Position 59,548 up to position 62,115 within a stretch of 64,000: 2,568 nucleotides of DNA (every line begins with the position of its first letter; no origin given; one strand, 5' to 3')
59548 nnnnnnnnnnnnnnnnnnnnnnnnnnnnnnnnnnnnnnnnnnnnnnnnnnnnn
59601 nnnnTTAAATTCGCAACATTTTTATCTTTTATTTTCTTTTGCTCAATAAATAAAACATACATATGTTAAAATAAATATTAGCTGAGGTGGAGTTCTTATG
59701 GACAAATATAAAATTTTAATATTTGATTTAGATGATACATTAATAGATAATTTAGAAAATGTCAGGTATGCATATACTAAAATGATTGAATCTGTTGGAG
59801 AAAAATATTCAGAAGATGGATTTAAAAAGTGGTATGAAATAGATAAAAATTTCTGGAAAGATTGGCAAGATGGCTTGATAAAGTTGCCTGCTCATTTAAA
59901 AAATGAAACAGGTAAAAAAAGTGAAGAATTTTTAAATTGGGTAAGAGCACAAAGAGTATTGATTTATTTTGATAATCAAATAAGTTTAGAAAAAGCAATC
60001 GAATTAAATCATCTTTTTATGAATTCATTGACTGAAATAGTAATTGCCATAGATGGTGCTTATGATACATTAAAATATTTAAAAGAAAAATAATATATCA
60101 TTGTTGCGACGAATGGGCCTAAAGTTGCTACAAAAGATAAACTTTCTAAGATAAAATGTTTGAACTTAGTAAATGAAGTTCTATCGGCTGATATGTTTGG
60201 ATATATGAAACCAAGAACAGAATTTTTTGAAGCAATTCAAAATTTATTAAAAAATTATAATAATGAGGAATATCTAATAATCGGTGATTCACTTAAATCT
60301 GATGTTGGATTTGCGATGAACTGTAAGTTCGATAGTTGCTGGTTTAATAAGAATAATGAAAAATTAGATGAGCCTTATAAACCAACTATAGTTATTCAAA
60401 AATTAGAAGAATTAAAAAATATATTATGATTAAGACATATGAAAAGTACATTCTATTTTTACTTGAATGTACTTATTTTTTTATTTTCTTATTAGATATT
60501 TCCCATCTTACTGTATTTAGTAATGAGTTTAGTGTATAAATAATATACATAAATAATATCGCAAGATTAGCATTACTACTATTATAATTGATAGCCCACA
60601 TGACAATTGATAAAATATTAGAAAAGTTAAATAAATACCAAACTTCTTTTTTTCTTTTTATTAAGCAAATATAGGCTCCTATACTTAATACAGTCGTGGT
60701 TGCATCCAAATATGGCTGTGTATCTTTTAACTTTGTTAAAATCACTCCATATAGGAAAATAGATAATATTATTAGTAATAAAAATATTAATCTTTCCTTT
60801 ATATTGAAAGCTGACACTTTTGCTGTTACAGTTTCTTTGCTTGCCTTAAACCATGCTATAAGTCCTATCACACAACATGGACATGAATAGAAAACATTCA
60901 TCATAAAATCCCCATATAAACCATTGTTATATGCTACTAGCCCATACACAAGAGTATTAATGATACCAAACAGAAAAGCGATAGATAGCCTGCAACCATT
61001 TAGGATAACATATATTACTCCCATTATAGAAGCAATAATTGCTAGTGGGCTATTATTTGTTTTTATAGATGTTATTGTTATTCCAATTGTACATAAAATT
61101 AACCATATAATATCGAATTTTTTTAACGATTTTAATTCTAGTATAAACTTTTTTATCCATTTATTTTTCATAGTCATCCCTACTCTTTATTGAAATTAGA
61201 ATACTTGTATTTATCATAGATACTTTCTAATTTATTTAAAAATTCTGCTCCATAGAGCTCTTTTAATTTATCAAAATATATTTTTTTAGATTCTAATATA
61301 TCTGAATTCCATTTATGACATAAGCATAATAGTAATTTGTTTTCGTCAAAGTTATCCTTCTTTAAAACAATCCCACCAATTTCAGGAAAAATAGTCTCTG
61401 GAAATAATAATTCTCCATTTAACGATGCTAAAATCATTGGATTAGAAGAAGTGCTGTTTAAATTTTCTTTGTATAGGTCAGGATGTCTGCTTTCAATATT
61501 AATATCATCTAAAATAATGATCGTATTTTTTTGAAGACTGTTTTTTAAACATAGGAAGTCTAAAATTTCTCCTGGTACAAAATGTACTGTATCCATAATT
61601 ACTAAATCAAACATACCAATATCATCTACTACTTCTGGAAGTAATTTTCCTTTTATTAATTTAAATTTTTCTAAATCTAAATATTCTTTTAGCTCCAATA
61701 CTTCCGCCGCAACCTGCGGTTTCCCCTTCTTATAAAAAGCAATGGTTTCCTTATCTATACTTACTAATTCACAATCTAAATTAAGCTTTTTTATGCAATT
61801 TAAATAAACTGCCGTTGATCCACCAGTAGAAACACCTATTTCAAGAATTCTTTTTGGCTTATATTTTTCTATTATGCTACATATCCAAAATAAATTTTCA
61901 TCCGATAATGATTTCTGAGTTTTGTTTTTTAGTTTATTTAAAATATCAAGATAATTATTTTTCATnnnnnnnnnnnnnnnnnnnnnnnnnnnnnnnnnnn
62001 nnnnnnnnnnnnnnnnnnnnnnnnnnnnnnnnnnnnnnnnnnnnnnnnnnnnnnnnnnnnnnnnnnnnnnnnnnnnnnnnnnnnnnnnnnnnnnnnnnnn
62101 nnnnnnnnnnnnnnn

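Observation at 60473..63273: Candidate novel nucleoside/nucleotide-modifying system: radical SAM::Nudix fusion, SAM methyltransferase and PnuC-type transporter in one tightly coupled operon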

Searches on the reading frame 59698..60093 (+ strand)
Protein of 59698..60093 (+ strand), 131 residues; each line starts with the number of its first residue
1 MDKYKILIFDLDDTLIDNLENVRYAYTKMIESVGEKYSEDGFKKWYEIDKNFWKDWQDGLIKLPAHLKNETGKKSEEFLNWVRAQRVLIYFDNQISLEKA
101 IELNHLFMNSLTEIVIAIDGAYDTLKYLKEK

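Call 3: search_protein_families(library=pfam, proteins=[window:59698-60093:+], max_evalue=0.1)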
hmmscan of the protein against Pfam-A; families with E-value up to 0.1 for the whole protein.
window:59698-60093:+ (131 aa): 3 families
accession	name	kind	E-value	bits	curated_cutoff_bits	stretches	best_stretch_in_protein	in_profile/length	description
PF00702.32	Hydrolase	-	2.9e-06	28.3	26.4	1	4-131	1-113/191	haloacid dehalogenase-like hydrolase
PF03767.20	Acid_phosphat_B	-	0.00034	20.6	27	1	2-47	75-115/230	HAD superfamily, subfamily IIIB (Acid phosphatase)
PF13419.12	HAD_2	-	0.0012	19.5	23.8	1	7-66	1-28/178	Haloacid dehalogenase-like hydrolase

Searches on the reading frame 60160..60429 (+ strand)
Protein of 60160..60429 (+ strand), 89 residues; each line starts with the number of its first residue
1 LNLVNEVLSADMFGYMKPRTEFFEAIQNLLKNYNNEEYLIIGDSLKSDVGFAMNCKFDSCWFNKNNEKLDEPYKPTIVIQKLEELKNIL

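Call 3: search_protein_families(library=pfam, proteins=[window:60160-60429:+], max_evalue=0.1)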
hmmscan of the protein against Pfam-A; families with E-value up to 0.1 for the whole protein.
window:60160-60429:+ (89 aa): 3 families
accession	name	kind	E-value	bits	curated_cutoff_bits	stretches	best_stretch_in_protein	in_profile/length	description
PF13242.12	Hydrolase_like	-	1.5e-08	34.9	22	1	17-85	4-75/75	HAD-hyrolase-like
PF13419.12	HAD_2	-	0.015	15.9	23.8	1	4-60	122-176/178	Haloacid dehalogenase-like hydrolase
PF00702.32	Hydrolase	-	0.022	15.6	26.4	1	6-52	143-187/191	haloacid dehalogenase-like hydrolase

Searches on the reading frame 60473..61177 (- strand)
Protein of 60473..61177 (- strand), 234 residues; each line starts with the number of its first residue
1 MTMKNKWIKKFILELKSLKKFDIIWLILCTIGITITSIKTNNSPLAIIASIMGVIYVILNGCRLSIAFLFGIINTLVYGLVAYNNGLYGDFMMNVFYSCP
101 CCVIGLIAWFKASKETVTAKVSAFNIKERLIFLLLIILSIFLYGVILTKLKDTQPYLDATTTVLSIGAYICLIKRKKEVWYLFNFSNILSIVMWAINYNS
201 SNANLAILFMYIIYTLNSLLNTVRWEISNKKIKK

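Call 3: search_protein_families(library=pfam, proteins=[window:60473-61177:-], max_evalue=0.1)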
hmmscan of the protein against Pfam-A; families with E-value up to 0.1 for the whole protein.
window:60473-61177:- (234 aa): 1 family
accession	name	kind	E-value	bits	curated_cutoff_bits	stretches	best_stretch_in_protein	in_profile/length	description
PF04973.17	NMN_transporter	-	4.7e-36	124.8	27.3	1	44-226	2-174/175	Nicotinamide mononucleotide transporter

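Call 4: search_protein_families(library=ncbifam, proteins=[window:60473-61177:-], max_evalue=0.1)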
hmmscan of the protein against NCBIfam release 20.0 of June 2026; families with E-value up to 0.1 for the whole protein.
window:60473-61177:- (234 aa): 2 families
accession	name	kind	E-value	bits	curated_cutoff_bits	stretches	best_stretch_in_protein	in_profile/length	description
TIGR01528.1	NMN_trans_PnuC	equivalog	3.2e-34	118.5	42.45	1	45-230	4-186/187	nicotinamide riboside transporter PnuC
NF011926.0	PRK15397.1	subfamily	9.8e-11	42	335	2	151-231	156-231/239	nicotinamide riboside transporter PnuC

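Call 5: search_protein_families(library=padloc, proteins=[window:60473-61177:-], max_evalue=0.1)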
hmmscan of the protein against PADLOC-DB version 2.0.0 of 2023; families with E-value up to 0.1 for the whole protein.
window:60473-61177:- (234 aa): 0 families

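Call 27: search_solved_structures(query=window:60473-61177:-, max_evalue=1, show_alignments=1)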
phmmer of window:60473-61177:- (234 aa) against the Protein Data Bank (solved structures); distinct sequences matched with E-value up to 1: 1.
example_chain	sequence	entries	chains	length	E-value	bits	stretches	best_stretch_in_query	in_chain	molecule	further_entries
4qtn_A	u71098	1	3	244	9.6e-24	87.6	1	20-226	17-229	Nicotinamide riboside transporter PnuC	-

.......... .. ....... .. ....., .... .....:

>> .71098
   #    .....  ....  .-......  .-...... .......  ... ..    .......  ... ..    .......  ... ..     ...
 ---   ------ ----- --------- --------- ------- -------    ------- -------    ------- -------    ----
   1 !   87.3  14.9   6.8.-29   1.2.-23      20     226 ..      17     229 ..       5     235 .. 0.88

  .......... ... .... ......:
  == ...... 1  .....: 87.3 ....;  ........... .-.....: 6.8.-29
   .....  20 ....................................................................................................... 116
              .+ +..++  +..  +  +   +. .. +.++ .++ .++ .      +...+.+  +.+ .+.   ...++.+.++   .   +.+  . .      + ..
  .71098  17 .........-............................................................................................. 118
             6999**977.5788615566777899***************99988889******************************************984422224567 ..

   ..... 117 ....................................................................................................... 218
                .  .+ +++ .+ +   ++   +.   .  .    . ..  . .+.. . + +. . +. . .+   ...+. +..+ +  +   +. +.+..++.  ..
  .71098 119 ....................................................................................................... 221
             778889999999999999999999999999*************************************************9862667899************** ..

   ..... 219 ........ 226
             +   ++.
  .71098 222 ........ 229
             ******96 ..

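Call 35: search_protein_families(library=phrogs, proteins=[window:60473-61177:-], max_evalue=0.001)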
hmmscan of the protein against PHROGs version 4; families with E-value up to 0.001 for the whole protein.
window:60473-61177:- (234 aa): 1 family
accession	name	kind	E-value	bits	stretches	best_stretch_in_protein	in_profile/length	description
phrog_1880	-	moron, auxiliary metabolic gene and host takeover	1.7e-40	140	1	4-231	3-232/235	PnuC-like nicotinamide mononucleotide transport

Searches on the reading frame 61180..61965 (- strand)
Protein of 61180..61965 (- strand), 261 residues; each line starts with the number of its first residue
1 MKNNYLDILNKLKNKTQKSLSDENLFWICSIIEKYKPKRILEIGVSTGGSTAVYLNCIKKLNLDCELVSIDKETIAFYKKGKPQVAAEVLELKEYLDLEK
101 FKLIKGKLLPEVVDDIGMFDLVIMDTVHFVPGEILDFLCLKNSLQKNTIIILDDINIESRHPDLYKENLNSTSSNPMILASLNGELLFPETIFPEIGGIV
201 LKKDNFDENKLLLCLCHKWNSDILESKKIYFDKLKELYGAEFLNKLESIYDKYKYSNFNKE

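Call 3: search_protein_families(library=pfam, proteins=[window:61180-61965:-], max_evalue=0.1)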
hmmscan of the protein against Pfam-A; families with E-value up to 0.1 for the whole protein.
window:61180-61965:- (261 aa): 3 families
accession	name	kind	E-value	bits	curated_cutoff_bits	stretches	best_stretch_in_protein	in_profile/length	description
PF13578.12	Methyltransf_24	-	1.4e-07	32.8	26.3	1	41-155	1-105/105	Methyltransferase domain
PF04989.18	RMNT_CmcI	-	0.00091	19.4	23.2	1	25-76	21-72/206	Rhamnosyl O-methyltransferase/CmcI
PF01728.25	FtsJ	-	0.0022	18.4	24.1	1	33-135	14-109/181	FtsJ-like methyltransferase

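Call 4: search_protein_families(library=ncbifam, proteins=[window:61180-61965:-], max_evalue=0.1)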
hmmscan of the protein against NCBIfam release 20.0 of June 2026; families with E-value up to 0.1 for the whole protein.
window:61180-61965:- (261 aa): 1 family
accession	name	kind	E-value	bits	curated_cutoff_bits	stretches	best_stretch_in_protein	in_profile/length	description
NF045824.1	RhmsylMtase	equivalog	0.0042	16.5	400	1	15-78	41-102/226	rhamnosyl O-methyltransferase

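Call 5: search_protein_families(library=padloc, proteins=[window:61180-61965:-], max_evalue=0.1)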
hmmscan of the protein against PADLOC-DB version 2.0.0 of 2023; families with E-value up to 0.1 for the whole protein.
window:61180-61965:- (261 aa): 1 family
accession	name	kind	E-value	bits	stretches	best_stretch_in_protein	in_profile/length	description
PDLC04134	mad2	-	0.0014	15.5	1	22-153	277-395/492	mads_2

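Call 26: search_solved_structures(query=window:61180-61965:-, max_evalue=1)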
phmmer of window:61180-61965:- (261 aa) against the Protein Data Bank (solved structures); distinct sequences matched with E-value up to 1: 5.
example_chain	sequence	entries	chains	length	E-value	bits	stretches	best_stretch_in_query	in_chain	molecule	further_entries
2br3_A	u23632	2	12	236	0.0018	21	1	32-74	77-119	CEPHALOSPORIN HYDROXYLASE CMCI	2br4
2bm8_A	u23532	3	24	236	0.002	20.9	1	32-73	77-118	CEPHALOSPORIN HYDROXYLASE CMCI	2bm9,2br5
4ymg_A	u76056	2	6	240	0.35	13.6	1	27-155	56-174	Putative SAM-dependent O-methyltranferase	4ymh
4qvk_A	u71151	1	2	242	0.35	13.5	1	27-155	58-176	PaMTH1 Methyltransferase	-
5mpt_A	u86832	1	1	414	0.72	12.5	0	36-72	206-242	Citrinin polyketide synthase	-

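Call 35: search_protein_families(library=phrogs, proteins=[window:61180-61965:-], max_evalue=0.001)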
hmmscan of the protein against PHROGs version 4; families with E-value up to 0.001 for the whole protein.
window:61180-61965:- (261 aa): 1 family
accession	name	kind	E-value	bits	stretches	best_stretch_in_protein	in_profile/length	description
phrog_21658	-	other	0.00057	20.7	1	36-157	33-150/226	methyltransferase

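Call 106: search_solved_structures(query=A7, max_evalue=1, show_alignments=1)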
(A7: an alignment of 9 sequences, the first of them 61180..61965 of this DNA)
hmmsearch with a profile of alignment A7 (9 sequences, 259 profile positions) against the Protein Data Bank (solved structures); distinct sequences matched with E-value up to 1: 23.
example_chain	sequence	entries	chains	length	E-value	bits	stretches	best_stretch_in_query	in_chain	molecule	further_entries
2br3_A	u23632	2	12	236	0.0011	21.7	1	29-74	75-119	CEPHALOSPORIN HYDROXYLASE CMCI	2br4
2bm8_A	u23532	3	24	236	0.0011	21.7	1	29-74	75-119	CEPHALOSPORIN HYDROXYLASE CMCI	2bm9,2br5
8uke_A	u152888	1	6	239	0.33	13.7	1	23-124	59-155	Norbelladine 4'-O-methyltransferase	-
8z8o_A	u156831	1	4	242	0.33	13.6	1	23-124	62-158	Norbelladine 4'-O-methyltransferase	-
8xe3_A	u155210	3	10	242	0.34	13.6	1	23-124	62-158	Norbelladine 4'-O-methyltransferase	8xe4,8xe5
6d6y_A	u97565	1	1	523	0.37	13.5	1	33-81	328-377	AprA Methyltransferase 2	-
8z8s_A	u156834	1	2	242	0.38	13.5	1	23-124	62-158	Norbelladine 4'-O-methyltransferase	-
8z8p_A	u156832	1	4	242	0.38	13.4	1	23-124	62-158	Norbelladine 4'-O-methyltransferase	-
8zfw_A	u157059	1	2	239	0.38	13.4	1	24-124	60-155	Norbelladine 4'-O-methyltransferase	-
8z8t_A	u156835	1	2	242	0.39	13.4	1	24-124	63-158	Norbelladine 4'-O-methyltransferase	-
8z8r_A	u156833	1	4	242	0.4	13.4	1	24-124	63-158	Norbelladine 4'-O-methyltransferase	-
8xdu_A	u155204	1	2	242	0.46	13.2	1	21-124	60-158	norbelladine O-methyltransferase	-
8xdv_A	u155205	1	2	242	0.46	13.2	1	21-124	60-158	norbelladine O-methyltransferase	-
5mpt_A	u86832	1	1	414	0.54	13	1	34-72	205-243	Citrinin polyketide synthase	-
8xdt_A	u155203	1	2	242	0.58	12.8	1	21-124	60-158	norbelladine O-methyltransferase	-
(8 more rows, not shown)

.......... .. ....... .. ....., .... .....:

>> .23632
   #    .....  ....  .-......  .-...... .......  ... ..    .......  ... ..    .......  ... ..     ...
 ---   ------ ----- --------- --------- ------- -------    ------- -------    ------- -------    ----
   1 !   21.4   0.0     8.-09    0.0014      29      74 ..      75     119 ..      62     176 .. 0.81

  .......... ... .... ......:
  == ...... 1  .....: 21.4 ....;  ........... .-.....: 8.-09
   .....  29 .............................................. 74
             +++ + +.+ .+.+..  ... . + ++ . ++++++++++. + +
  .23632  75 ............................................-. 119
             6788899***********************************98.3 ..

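Call 111: search_dna_similar(query=window:61180-61965:-, collection=phages, mode=protein, max_evalue=0.001, max_rows=12)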
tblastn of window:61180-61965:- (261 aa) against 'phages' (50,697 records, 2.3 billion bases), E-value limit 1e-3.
No match.
